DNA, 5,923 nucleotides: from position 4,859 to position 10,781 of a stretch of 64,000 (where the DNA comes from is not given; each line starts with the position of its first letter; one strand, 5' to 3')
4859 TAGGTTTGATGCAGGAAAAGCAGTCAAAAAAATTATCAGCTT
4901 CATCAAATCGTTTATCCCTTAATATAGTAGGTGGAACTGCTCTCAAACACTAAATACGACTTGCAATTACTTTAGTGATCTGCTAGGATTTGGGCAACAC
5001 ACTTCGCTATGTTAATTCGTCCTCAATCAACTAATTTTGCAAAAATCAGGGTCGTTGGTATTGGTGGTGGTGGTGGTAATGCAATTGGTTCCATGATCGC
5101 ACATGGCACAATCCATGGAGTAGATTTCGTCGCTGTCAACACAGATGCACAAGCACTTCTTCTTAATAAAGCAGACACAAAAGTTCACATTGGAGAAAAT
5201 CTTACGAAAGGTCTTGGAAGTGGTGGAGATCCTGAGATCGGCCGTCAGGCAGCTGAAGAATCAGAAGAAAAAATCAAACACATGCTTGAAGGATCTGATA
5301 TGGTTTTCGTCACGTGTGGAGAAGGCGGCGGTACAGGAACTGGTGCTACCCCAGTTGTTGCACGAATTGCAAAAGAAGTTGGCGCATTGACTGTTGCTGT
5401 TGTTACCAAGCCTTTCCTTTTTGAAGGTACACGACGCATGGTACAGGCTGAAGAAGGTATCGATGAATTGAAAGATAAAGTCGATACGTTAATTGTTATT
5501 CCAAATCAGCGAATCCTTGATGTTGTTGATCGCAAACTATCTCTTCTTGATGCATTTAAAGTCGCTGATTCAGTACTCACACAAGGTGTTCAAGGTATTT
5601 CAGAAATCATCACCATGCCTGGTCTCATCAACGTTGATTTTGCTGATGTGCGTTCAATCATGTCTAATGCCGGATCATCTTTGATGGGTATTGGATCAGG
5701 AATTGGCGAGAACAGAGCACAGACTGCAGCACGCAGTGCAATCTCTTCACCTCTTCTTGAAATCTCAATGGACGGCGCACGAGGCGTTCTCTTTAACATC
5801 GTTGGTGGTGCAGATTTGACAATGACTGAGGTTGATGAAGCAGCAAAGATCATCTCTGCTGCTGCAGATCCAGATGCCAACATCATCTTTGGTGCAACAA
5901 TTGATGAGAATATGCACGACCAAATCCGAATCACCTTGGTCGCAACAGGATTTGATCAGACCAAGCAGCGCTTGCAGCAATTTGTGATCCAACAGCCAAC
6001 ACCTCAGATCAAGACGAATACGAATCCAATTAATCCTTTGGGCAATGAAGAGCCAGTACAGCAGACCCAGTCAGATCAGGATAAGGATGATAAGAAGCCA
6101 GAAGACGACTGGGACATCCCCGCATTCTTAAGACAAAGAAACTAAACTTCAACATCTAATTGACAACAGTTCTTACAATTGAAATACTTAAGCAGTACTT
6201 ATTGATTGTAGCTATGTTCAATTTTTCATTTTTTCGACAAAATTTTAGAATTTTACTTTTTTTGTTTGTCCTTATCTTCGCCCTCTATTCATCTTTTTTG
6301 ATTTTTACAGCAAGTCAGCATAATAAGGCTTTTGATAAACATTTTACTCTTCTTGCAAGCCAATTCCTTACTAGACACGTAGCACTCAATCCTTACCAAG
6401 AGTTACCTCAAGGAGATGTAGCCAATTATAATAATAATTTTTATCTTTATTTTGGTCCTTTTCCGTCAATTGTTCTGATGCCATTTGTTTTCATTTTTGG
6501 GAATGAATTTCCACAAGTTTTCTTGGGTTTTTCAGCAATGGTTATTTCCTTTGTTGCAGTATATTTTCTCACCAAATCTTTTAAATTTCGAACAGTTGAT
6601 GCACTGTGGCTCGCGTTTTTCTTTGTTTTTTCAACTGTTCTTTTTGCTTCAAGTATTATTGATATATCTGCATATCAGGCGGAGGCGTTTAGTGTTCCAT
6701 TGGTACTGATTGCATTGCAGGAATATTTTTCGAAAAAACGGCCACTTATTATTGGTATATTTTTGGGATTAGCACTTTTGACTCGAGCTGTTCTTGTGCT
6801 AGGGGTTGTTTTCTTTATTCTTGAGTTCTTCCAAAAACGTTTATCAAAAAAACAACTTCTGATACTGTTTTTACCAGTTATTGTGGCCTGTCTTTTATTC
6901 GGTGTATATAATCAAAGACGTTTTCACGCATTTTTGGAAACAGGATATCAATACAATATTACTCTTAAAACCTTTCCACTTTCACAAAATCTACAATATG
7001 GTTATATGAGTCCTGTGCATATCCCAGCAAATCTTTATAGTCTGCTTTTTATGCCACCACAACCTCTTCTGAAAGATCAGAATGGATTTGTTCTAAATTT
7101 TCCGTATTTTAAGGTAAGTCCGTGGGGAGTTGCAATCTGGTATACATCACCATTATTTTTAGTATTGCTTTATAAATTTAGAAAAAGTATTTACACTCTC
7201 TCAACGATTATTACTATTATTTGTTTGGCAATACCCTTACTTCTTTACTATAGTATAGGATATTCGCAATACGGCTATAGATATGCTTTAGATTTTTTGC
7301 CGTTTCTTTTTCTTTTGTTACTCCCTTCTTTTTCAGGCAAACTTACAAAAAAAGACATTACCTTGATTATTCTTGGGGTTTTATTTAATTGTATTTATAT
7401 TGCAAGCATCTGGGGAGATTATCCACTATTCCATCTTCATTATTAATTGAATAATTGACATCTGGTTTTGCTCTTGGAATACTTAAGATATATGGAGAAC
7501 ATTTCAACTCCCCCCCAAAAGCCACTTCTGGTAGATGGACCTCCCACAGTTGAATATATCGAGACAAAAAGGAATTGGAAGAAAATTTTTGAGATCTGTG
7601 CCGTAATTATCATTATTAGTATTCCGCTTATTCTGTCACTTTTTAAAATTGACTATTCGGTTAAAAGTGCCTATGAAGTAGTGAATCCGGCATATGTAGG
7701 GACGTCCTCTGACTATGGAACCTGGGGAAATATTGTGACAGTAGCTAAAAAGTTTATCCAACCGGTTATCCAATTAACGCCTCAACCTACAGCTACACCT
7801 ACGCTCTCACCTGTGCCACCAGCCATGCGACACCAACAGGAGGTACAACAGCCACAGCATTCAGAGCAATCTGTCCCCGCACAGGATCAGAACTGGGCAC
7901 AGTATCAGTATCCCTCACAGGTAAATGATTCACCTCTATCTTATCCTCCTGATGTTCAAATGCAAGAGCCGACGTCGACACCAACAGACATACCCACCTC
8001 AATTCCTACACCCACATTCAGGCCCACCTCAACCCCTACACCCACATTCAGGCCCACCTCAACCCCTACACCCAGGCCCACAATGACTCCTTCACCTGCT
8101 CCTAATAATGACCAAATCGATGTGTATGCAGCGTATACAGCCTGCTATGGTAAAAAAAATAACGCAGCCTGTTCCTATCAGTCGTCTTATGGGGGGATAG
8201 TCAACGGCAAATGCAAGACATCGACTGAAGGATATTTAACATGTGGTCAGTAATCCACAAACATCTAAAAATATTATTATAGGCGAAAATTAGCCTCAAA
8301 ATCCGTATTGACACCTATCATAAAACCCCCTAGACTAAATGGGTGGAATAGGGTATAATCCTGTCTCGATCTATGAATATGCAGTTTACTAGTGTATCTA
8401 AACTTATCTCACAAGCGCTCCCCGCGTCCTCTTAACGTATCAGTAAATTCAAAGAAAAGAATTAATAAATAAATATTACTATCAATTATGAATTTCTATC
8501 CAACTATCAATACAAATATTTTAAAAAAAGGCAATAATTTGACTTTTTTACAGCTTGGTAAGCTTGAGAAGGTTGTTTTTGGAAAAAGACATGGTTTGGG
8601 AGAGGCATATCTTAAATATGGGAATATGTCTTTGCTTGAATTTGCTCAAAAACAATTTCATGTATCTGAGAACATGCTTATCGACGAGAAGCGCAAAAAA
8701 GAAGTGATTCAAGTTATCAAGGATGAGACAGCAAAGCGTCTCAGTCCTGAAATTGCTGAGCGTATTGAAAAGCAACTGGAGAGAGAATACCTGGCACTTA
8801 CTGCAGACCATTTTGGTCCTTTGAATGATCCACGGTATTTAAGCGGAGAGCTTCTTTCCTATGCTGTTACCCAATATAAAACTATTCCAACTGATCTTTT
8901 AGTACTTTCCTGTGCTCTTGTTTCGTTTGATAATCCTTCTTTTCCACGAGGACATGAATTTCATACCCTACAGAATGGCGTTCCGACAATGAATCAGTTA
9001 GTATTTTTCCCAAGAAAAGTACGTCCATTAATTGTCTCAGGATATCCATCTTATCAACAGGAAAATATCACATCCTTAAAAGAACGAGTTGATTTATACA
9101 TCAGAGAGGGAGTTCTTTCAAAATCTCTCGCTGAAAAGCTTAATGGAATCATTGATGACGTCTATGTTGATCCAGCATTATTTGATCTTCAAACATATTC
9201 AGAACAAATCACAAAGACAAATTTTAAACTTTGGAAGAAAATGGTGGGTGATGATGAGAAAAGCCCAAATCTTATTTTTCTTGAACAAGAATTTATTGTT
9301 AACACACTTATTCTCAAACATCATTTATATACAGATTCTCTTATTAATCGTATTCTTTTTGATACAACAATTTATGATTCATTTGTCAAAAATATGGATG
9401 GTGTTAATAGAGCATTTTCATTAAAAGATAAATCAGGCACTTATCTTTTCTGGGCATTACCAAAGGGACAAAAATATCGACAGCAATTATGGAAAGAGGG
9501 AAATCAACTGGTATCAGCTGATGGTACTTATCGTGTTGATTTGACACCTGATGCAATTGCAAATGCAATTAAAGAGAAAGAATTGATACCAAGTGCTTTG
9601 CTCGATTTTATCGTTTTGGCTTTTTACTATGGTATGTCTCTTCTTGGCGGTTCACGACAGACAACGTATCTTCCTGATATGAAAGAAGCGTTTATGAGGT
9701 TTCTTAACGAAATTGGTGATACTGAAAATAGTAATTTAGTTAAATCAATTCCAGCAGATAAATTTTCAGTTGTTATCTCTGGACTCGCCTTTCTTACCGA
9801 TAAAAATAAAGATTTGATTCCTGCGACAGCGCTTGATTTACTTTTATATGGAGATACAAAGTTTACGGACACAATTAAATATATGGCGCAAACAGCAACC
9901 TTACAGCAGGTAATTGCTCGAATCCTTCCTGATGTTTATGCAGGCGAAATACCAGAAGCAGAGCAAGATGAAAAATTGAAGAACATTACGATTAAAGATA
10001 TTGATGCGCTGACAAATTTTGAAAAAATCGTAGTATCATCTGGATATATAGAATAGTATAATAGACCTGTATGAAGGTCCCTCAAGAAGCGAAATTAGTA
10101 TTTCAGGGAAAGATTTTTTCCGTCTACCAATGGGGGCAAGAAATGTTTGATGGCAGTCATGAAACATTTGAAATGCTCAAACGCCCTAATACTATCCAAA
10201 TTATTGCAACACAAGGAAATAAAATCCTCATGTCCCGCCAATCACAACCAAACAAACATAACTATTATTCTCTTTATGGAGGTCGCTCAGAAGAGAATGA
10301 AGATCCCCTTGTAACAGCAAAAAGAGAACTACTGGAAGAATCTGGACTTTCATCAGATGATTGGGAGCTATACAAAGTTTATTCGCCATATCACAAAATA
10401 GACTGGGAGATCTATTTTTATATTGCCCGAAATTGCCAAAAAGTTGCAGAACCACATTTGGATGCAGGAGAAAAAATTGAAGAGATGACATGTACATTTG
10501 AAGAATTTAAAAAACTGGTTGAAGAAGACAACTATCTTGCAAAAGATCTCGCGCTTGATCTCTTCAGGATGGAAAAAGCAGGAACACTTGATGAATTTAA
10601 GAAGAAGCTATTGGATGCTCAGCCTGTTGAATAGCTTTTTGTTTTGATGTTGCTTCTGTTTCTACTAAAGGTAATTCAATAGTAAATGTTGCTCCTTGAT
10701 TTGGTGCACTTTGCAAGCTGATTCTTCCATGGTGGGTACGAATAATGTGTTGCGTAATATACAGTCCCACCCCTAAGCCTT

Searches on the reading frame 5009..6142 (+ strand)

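Call 11: search_protein_families(library=pfam, proteins=[window:5009-6142:+], max_evalue=0.001)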
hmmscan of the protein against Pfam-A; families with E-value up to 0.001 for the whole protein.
window:5009-6142:+ (378 aa): 2 families
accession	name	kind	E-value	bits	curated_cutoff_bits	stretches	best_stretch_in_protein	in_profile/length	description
PF00091.31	Tubulin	-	4.1e-49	167.9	33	1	12-173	1-189/190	Tubulin/FtsZ family, GTPase domain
PF12327.13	FtsZ_C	-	1.2e-35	122.1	27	1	222-316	1-95/95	FtsZ family, C-terminal domain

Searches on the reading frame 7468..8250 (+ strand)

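Call 11: search_protein_families(library=pfam, proteins=[window:7468-8250:+], max_evalue=0.001)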
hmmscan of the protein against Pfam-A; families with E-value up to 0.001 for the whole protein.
window:7468-8250:+ (261 aa): 1 family
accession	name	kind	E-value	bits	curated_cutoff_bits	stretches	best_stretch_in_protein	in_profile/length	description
PF20077.4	CcmD_alt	-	0.00025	21.5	23.5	1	27-64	19-56/61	CcmD family protein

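Call 51: search_protein_families(library=pfam, proteins=[window:7468-8250:+], max_evalue=0.1)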
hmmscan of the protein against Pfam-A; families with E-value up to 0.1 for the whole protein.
window:7468-8250:+ (261 aa): 1 family
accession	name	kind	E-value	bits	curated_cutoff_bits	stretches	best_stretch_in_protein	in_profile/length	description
PF20077.4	CcmD_alt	-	0.00025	21.5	23.5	1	27-64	19-56/61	CcmD family protein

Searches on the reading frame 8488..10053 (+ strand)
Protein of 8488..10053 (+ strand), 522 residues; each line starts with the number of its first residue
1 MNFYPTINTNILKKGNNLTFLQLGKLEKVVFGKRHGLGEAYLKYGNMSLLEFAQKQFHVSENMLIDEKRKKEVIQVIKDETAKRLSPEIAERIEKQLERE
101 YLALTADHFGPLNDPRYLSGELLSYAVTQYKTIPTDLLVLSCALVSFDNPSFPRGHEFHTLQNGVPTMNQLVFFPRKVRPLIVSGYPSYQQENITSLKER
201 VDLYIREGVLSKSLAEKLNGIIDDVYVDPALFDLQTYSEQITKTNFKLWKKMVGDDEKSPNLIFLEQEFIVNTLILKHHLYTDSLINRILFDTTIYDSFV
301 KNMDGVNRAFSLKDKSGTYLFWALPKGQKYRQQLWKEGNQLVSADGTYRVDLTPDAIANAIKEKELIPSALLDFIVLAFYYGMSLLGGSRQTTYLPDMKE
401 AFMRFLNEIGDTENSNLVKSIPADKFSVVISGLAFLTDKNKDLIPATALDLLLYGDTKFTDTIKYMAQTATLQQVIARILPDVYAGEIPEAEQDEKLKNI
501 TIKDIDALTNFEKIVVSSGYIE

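Call 11: search_protein_families(library=pfam, proteins=[window:8488-10053:+], max_evalue=0.001)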
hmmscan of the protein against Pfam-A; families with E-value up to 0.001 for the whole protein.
window:8488-10053:+ (522 aa): 0 families

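Call 51: search_protein_families(library=pfam, proteins=[window:8488-10053:+], max_evalue=0.1)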
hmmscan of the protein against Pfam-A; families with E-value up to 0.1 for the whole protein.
window:8488-10053:+ (522 aa): 1 family
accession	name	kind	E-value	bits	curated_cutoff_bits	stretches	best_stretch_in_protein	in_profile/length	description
PF04445.19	SAM_MT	-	0.017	15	26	1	189-282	117-206/230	Putative SAM-dependent methyltransferase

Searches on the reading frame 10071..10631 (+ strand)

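Call 51: search_protein_families(library=pfam, proteins=[window:10071-10631:+], max_evalue=0.1)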
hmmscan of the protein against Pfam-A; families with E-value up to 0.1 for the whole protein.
window:10071-10631:+ (187 aa): 3 families
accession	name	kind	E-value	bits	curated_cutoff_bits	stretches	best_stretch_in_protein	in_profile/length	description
PF00293.34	NUDIX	-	2e-13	50.9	21.1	1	42-154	6-128/134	NUDIX domain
PF04525.18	LOR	-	0.00031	20.9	24.5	1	35-114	48-130/187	LURP-one-related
PF25432.1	FF_PRPF40A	-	0.039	14.2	27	0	138-154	21-37/60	PRPF40A-like, FF domain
